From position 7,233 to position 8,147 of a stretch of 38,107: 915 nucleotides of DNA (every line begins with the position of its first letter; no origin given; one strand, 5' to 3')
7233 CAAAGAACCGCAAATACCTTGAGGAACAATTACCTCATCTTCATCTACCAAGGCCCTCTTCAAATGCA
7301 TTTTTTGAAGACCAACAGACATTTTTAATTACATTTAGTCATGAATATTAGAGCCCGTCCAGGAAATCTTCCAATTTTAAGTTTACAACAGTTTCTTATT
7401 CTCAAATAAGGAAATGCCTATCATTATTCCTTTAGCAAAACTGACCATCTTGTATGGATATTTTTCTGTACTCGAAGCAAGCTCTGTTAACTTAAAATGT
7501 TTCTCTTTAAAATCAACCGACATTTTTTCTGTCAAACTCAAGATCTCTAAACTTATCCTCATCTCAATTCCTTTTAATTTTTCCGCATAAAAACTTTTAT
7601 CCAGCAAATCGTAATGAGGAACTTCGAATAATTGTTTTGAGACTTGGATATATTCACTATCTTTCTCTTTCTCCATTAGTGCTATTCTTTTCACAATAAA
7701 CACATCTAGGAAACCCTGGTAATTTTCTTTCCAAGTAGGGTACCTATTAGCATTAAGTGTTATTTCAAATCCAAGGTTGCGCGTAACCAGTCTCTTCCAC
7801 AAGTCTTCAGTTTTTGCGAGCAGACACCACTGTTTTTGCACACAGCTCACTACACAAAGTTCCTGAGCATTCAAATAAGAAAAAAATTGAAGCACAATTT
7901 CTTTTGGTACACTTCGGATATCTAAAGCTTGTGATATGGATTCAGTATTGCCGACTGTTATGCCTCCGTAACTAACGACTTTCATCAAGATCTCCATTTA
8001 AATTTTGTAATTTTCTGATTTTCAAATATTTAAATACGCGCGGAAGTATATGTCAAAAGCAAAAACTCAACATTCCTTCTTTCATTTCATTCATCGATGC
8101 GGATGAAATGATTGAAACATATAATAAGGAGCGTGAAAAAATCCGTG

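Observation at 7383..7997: Eukaryote-like F-box protein encoded inside the tol-pal cluster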

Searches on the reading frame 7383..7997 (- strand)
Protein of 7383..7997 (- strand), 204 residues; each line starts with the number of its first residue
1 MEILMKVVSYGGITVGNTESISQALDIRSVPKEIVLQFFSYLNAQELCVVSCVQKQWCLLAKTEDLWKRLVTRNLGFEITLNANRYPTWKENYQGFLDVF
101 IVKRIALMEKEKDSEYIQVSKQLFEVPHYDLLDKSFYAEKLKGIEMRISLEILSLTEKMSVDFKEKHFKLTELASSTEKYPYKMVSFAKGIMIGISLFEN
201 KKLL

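Call 3: search_protein_families(library=pfam, proteins=[window:7383-7997:-], max_evalue=1)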
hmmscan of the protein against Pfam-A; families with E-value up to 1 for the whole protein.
window:7383-7997:- (204 aa): 2 families
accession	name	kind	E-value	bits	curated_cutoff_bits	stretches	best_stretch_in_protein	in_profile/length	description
PF12937.12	F-box-like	-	4.5e-11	42.8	24.3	1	28-72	2-46/47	F-box-like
PF00646.38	F-box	-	0.00051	20.3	20.5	1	30-68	4-42/43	F-box domain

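Call 4: search_protein_families(library=ncbifam, proteins=[window:7383-7997:-], max_evalue=1)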
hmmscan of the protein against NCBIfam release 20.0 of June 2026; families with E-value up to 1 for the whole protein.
window:7383-7997:- (204 aa): 0 families

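Call 5: find_homologous_proteins(query=window:7383-7997:-, max_evalue=0.001)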
Query window:7383-7997:- (204 aa): 4 proteins with E <= 0.001 among 70 candidates.
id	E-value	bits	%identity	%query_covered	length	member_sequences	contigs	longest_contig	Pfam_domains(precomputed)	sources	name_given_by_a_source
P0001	1.4e-125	434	100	98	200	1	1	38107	PF12937.13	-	-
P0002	4.0e-107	374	87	98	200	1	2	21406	PF12937.13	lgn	-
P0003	7.0e-85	301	73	97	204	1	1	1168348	PF12937.13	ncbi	-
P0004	3.3e-58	214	59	97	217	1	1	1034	PF12937.13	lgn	-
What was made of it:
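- The family is tiny, four sequences among 5.8 billion (call 5).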

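Call 6: find_encoding_contigs(protein=window:7383-7997:-, flank=8000, max_places=6)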
Protein window:7383-7997:- (204 aa): no gene with exactly this product is on record in the collection.

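Call 7: find_encoding_contigs(protein=P0003, flank=8000, max_places=4)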
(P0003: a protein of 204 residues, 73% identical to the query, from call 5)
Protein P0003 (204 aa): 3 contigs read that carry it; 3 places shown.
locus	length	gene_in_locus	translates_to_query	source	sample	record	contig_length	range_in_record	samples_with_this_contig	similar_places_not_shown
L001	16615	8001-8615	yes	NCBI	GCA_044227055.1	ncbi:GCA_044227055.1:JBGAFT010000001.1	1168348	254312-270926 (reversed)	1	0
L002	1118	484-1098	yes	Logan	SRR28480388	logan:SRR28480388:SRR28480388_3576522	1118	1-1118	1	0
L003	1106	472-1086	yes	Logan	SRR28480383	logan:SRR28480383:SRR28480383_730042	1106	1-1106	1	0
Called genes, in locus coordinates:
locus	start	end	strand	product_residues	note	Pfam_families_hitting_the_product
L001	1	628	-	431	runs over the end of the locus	PF00083:Sugar_tr, PF07690:MFS_1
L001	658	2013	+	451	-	PF05833:NFACT_N, PF05670:NFACT-R_1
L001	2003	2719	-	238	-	PF00072:Response_reg, PF00486:Trans_reg_C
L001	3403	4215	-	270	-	PF01177:Asp_Glu_race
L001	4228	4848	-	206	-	PF01476:LysM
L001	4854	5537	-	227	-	PF00691:OmpA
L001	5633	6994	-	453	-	PF00930:DPPIV_N (faint), PF14583:Pectate_lyase22 (faint), PF26549:Tricorn_N (weak), PF07676:PD40, PF26550:Tricorn_2nd, PF26549:Tricorn_N, PF07676:PD40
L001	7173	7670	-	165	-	-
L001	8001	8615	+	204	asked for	PF12937:F-box-like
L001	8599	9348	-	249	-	-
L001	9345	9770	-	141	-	PF02472:ExbD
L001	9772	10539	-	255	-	PF01618:MotA_ExbB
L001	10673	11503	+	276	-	-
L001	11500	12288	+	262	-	PF01026:TatD_DNase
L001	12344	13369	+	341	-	-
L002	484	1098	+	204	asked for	PF12937:F-box-like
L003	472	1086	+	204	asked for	PF12937:F-box-like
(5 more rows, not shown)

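Call 8: find_encoding_contigs(protein=P0002, flank=8000, max_places=4)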
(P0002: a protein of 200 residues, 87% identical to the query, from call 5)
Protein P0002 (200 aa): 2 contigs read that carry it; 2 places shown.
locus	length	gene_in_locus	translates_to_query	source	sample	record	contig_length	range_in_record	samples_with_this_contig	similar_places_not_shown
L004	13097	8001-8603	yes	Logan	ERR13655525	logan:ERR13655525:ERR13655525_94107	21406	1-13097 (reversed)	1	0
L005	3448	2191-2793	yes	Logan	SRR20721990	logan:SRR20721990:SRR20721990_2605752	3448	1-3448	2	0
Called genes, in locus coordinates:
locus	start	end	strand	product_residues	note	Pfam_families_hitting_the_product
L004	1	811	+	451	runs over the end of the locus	PF05833:NFACT_N, PF05670:NFACT-R_1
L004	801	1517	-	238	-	PF00072:Response_reg, PF00486:Trans_reg_C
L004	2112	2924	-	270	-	PF01177:Asp_Glu_race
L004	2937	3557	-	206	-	PF01476:LysM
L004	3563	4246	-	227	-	PF00691:OmpA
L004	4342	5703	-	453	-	PF00930:DPPIV_N (faint), PF14583:Pectate_lyase22 (faint), PF26549:Tricorn_N (weak), PF26550:Tricorn_2nd, PF07676:PD40, PF26549:Tricorn_N, PF07676:PD40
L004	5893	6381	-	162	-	-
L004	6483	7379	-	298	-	-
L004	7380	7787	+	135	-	-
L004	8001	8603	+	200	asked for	PF12937:F-box-like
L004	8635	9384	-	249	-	-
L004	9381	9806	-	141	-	PF02472:ExbD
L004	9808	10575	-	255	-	PF01618:MotA_ExbB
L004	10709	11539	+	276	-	-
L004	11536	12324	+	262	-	PF01026:TatD_DNase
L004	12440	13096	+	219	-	?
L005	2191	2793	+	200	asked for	PF12937:F-box-like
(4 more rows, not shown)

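Call 13: find_related_loci(query=A1, collection=genome_contigs, flank=8000)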
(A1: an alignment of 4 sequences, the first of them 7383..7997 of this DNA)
Query A1 (204 aa) in genome_contigs; peptide patterns used: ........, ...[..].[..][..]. (x = any residue, [..] = any of these).
96 stretches matched a pattern; 1 encode a relative of the query (tblastn E <= 1e-3); 1 distinct loci.
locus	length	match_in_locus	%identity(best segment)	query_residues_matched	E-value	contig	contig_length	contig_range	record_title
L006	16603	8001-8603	73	1-201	1e-94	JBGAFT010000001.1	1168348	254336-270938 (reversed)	MAG: bacterium isolate MAG_MBR_H125.77 MBRH125-77_opera_contig_16, whole genome shotgun sequence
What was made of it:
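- Tried and rejected: The only NCBI genome with an orthologue is titled just 'MAG: bacterium' (call 13).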

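Call 22: search_solved_structures(query=A1, max_evalue=1, show_alignments=3)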
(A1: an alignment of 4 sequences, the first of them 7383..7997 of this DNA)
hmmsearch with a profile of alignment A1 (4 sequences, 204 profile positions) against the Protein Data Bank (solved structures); distinct sequences matched with E-value up to 1: 36.
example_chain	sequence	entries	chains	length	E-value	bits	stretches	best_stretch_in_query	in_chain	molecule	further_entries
6vcd_B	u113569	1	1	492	1.7e-09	40.8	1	21-66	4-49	F-box/LRR-repeat protein 5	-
1fs1_A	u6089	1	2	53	7.3e-06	28.9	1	24-66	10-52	CYCLIN A/CDK2-ASSOCIATED P19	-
1ldk_E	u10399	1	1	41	6.3e-05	25.8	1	24-63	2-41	SKP2-like protein type gamma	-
1fqv_A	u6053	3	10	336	7.5e-05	25.6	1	24-66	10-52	SKP2 | S-phase kinase-associated protein 2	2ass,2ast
7b5l_T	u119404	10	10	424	9.2e-05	25.3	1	23-66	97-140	S-phase kinase-associated protein 2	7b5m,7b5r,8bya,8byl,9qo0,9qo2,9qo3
7z8t_F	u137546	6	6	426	9.3e-05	25.3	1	23-66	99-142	S-phase kinase-associated protein 2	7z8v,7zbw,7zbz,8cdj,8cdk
1fs2_A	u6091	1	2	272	9.4e-05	25.3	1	24-66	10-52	SKP2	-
8or0_E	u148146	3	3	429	9.4e-05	25.3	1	23-66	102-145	S-phase kinase-associated protein 2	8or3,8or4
12dl_NA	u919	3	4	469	0.00013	24.8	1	25-88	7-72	Expressed sequence C85627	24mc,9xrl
12dl_PA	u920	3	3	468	0.00014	24.7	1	31-89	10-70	F-box and WD-40 domain protein 21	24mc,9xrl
9sfp_A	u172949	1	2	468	0.00057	22.7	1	31-87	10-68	F-box and WD-40 domain protein 12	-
9w2m_J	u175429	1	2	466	0.00062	22.6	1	32-87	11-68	FBXW24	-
7z8b_F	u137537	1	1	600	0.00076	22.3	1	23-87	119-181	F-box/WD repeat-containing protein 8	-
12dl_OA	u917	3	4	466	0.0015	21.4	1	31-89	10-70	F-box and WD-40 domain protein 19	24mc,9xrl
6bva_E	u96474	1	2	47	0.0017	21.1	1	27-65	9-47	Lysine-specific demethylase 2B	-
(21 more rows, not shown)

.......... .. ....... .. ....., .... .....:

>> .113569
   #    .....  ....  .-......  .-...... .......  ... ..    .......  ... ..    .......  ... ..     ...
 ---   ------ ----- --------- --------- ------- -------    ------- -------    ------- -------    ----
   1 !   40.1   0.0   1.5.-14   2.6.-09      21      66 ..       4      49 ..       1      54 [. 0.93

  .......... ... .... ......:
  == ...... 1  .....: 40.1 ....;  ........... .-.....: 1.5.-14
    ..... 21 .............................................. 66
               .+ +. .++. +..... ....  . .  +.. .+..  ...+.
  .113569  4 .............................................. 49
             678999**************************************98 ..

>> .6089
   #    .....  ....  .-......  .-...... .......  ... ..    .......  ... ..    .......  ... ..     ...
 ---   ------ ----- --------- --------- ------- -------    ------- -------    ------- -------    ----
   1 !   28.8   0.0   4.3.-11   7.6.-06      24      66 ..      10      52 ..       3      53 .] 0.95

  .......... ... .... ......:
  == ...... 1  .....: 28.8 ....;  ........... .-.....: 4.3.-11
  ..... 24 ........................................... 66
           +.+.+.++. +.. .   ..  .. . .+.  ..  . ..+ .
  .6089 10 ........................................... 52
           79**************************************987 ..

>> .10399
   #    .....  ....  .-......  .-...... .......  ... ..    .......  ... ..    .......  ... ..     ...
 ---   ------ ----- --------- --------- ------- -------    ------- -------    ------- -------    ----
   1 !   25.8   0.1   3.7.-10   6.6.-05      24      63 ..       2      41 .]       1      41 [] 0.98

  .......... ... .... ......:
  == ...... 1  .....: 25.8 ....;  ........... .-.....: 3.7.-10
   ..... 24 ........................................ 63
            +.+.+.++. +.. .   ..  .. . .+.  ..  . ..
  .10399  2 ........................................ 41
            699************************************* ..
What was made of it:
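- Checked: A profile of the family hits F-boxes of FBXL5, SKP2, FBXW and FBXO proteins in the PDB, the best at E 1.7e-9 (call 22).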

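Call 28: predict_structure(alignment_id=A1)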
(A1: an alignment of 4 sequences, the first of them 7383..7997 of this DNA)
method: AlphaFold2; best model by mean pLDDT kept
length: 204 residues; sequences in the alignment: 4
mean_pLDDT: 44.6   pTM: 0.37
mean pLDDT of the five models: 44.6, 44.4, 36.3, 35.9, 34.7
residues with pLDDT >= 90: 0; 70-90: 3; 50-70: 66; < 50: 135
segments of 3 or more residues with pLDDT < 50: 1-93, 165-204
pLDDT, mean of each block of 10 residues (from residue 1): 25 29 31 36 36 35 45 41 43 51 55 66 63 68 62 56 47 33 38 35 31
secondary structure, 60 per line:
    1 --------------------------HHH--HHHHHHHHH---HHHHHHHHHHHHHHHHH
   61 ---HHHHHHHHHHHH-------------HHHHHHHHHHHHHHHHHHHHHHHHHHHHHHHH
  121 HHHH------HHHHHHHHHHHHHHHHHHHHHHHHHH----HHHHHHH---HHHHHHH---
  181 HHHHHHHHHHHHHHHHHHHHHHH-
elements in order: H32-40 H44-60 H64-75 H89-124 H131-156 H161-167 H171-177 H181-203
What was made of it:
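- Tried and rejected: First AF2 run on the four orthologues gave pLDDT 44.6 and was unusable (call 28).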

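Call 36: search_protein_representatives(alignment_id=A1)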
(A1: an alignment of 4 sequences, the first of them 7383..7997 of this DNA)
Query: 4 sequences, 204 profile positions. Proteins with E-value up to 0.001 (for the whole library): 186; up to 1e-10: 2; up to 1e-30: 1. The best 150 are listed.
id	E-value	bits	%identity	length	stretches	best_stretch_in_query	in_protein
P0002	2.6e-119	412.5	-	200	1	1-199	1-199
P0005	3.2e-12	62.7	-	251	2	21-68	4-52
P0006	1.5e-09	54.0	-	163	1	26-113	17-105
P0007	4.1e-09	52.6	-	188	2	25-67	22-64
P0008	6.7e-09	51.9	-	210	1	11-66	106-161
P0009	8.3e-09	51.6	-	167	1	11-66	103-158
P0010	1.4e-08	50.8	-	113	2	9-67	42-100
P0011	1.5e-08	50.8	-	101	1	8-66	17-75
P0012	2.2e-08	50.2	-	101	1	11-66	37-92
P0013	3.1e-08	49.7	-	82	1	17-67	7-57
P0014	4.8e-08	49.1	-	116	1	13-91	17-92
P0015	5.0e-08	49.1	-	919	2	22-90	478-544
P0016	6.1e-08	48.8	-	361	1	21-119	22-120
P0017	9.3e-08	48.2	-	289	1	20-92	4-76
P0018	9.9e-08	48.1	-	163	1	8-66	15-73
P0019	2.4e-07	46.8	-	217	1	2-84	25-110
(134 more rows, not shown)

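Call 41: find_homologous_proteins(query=A2, max_evalue=0.001)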
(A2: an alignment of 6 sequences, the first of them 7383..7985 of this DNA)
Query A2 (6 sequences) (200 aa, profile of the alignment): 8 proteins with E <= 0.001 among 2624 candidates.
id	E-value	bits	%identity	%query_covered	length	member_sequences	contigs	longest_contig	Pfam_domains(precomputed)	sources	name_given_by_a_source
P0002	3.5e-102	358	87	100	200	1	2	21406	PF12937.13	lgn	-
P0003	2.3e-101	356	73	99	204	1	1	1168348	PF12937.13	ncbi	-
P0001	6.2e-100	351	100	100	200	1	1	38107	PF12937.13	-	-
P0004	2.4e-93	329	59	99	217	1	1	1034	PF12937.13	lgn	-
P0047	1.5e-67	245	27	81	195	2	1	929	PF00646.39,PF12937.13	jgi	jgi:hypothetical protein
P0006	3.3e-52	195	32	67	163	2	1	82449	PF00646.39,PF12937.13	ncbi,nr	ncbi:MAG TPA: F-box-like domain-containing protein [Rhabdochlamydiaceae bacterium]|nr:F-box-like dom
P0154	9.6e-37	145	32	55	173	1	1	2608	PF12937.13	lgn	-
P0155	3.7e-34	136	36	44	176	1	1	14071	PF00646.39,PF12937.13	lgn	-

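Call 42: find_encoding_contigs(protein=P0006, flank=8000, max_places=3)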
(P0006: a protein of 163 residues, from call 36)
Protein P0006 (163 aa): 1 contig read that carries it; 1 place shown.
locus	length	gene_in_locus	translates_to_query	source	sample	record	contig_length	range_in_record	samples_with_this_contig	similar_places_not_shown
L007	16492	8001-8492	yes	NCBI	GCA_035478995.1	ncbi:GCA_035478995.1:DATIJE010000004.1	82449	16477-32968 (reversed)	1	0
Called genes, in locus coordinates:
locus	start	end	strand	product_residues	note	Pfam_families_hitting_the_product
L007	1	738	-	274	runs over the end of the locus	PF05114:MbnB_TglH_ChrH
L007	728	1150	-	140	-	-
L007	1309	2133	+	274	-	-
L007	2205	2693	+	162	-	PF07681:DoxX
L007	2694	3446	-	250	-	PF10851:DUF2652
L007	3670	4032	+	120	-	PF06103:DUF948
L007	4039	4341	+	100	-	-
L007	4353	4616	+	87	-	PF12732:YtxH (weak)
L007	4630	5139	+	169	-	PF05974:DUF892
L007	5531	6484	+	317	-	PF13489:Methyltransf_23 (weak), PF01209:Ubie_methyltran, PF02353:CMAS (weak), PF08241:Methyltransf_11, PF08242:Methyltransf_12 (weak), PF13649:Methyltransf_25, PF13847:Methyltransf_31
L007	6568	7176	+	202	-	-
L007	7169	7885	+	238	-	-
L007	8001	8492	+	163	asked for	PF00646:F-box (weak), PF12937:F-box-like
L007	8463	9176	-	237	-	PF00753:Lactamase_B (faint), PF12706:Lactamase_B_2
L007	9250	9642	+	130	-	-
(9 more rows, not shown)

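Call 43: find_encoding_contigs(protein=P0155, flank=8000, max_places=3)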
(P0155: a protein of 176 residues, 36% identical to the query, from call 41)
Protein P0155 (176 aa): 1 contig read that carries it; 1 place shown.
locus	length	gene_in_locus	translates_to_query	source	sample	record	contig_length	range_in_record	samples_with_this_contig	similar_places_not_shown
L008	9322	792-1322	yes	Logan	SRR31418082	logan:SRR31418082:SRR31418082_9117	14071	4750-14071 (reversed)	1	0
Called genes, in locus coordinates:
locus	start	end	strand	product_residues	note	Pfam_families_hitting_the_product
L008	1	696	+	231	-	?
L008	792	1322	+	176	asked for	PF00646:F-box (weak), PF12937:F-box-like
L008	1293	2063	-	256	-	PF00753:Lactamase_B (faint), PF12706:Lactamase_B_2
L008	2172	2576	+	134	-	-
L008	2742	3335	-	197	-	PF01625:PMSR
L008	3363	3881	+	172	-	PF01641:SelR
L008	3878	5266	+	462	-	PF00890:FAD_binding_2 (weak), PF01134:GIDA (weak), PF01266:DAO (faint), PF07992:Pyr_redox_2, PF12831:FAD_oxidored (weak), PF13738:Pyr_redox_3, PF00070:Pyr_redox, PF02852:Pyr_redox_dim, +3 more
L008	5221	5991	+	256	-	PF09335:VTT_dom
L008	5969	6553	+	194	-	PF01066:CDP-OH_P_transf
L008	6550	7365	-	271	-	PF00196:GerE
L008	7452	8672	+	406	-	PF00266:Aminotran_5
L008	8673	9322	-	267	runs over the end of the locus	PF01828:Peptidase_A4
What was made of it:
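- Closest known: Small F-box-like proteins of Rhabdochlamydiaceae MAGs. Different: The genomic context differs, next to MBL-fold hydrolase and MsrA/MsrB genes rather than tol-pal (calls 42, 43).
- Distant relatives of the protein sit in an unrelated context (calls 42, 43).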

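Call 46: list_cluster_members(proteins=[P0005, P0007, P0008, P0009, P0010, P0011, P0014, P0016, P0017, P0019])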
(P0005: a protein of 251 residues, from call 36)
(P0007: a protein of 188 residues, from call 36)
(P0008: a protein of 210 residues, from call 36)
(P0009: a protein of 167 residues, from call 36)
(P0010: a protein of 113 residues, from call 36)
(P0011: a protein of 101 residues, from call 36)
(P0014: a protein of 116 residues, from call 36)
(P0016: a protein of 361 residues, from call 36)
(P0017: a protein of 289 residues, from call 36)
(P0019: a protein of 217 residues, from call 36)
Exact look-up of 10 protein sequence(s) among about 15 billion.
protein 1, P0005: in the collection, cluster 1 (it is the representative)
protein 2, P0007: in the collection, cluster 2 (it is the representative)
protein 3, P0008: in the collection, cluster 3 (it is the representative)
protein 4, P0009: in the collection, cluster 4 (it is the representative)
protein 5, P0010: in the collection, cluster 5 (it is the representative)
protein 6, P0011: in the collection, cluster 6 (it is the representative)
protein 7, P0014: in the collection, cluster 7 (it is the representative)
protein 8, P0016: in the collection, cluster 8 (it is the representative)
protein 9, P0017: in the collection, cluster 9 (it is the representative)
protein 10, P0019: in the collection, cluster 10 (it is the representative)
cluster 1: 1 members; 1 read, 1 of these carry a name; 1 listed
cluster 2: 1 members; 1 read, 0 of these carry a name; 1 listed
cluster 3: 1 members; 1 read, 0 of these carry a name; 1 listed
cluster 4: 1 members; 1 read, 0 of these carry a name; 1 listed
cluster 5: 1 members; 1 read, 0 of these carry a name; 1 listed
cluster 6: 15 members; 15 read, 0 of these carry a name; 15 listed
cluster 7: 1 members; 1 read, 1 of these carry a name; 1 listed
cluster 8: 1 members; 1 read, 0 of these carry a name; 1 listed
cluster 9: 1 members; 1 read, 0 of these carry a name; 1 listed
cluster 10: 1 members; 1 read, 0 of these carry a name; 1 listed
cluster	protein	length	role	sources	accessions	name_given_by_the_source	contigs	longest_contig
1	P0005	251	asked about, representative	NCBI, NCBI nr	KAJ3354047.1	hypothetical protein HDU91_005825 [Kappamyces sp. JEL0680]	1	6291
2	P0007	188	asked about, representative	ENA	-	-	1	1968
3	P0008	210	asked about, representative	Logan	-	-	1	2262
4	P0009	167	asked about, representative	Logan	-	-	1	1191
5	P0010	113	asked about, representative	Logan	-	-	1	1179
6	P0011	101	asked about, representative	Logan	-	-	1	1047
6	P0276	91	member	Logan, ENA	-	-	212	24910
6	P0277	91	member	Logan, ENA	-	-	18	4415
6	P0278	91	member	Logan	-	-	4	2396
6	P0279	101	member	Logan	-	-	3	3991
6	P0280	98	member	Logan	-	-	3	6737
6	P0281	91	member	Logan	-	-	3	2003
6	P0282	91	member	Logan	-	-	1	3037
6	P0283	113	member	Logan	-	-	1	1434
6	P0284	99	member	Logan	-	-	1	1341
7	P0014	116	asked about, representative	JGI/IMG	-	hypothetical protein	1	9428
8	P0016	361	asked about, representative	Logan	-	-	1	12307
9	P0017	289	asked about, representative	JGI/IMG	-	-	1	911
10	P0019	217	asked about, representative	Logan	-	-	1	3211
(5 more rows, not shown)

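Call 50: search_protein_families(library=pfam, proteins=[L004:6483-7379:-, L004:7380-7787:+, P0007, P0016], max_evalue=1)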
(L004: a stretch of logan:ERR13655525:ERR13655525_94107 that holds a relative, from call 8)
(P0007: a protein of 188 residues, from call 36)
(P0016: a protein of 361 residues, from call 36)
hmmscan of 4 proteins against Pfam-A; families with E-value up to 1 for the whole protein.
L004:6483-7379:- (298 aa): 0 families

L004:7380-7787:+ (135 aa): 2 families
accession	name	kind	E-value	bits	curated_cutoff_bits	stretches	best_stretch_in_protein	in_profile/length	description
PF02748.20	PyrI_C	-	0.0068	16.7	23.4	1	117-134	2-19/48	Aspartate carbamoyltransferase regulatory chain, metal binding domain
PF14952.11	zf-tcix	-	0.17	11.9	31.2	1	108-133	12-37/42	Putative treble-clef, zinc-finger, Zn-binding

P0007 (188 aa): 2 families
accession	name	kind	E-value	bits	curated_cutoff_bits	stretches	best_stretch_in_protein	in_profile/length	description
PF12937.12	F-box-like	-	3.2e-29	100.9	24.3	2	97-139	1-42/47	F-box-like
PF00646.38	F-box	-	6.8e-19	67.4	20.5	2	22-61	3-42/43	F-box domain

P0016 (361 aa): 2 families
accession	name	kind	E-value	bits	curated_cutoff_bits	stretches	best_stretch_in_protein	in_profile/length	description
PF12937.12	F-box-like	-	6.2e-09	35.9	24.3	1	25-69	2-46/47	F-box-like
PF00646.38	F-box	-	8.8e-06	25.9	20.5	1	27-64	4-41/43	F-box domain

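Call 53: find_encoding_contigs(protein=P0004, flank=3000, max_places=3)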
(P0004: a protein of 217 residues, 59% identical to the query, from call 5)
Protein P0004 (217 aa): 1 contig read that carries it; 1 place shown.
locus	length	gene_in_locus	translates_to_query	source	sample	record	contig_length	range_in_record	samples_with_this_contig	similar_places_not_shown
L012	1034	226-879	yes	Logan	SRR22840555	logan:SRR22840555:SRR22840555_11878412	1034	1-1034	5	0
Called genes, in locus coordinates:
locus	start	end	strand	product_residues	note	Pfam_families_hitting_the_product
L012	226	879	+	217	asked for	PF12937:F-box-like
